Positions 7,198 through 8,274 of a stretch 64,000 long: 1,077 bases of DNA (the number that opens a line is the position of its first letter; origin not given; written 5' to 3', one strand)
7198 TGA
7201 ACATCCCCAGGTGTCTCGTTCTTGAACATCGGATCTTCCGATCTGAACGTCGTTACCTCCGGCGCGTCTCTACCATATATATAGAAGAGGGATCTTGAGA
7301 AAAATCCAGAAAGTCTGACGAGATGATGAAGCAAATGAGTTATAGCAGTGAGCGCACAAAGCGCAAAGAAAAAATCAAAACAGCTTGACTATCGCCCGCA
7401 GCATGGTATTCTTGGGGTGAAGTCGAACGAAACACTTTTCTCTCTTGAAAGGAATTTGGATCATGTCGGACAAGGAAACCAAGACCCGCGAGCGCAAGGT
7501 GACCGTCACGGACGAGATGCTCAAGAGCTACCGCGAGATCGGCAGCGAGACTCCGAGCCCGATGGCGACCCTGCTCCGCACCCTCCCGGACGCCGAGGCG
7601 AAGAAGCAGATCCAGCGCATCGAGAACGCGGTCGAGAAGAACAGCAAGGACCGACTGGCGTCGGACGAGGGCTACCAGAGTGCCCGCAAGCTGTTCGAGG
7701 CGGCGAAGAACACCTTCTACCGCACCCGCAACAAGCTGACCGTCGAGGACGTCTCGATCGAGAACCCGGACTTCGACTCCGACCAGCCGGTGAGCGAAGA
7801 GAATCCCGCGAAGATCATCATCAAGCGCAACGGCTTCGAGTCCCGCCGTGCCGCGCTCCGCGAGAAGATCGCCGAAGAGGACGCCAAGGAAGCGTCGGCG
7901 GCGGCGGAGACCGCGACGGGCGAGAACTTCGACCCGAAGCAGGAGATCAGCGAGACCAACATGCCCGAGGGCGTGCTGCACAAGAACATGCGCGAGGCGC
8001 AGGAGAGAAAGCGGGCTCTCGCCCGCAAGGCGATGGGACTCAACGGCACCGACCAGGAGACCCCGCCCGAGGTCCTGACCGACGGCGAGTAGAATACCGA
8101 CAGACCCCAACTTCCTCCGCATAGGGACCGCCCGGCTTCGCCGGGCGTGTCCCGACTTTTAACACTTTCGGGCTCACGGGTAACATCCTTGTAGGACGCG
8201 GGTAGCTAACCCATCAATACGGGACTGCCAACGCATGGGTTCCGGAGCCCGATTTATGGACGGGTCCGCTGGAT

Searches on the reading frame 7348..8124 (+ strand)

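Call 12: search_protein_families(library=pfam, proteins=[window:7348-8124:+], max_evalue=0.01)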
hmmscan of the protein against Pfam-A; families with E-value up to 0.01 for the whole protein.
window:7348-8124:+ (258 aa): 0 families

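Call 44: search_protein_families(library=pfam, proteins=[window:7463-8089:+], max_evalue=0.01)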
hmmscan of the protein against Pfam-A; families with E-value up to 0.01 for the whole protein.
window:7463-8089:+ (209 aa): 0 families

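Call 83: search_protein_families(library=pfam, proteins=[window:7463-8089:+], max_evalue=10)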
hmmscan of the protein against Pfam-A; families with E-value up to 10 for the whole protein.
window:7463-8089:+ (209 aa): 1 family
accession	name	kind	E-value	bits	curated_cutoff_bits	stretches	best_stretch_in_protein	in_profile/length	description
PF13125.11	DUF3958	-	0.53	11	26.3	1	51-90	18-57/107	Protein of unknown function (DUF3958)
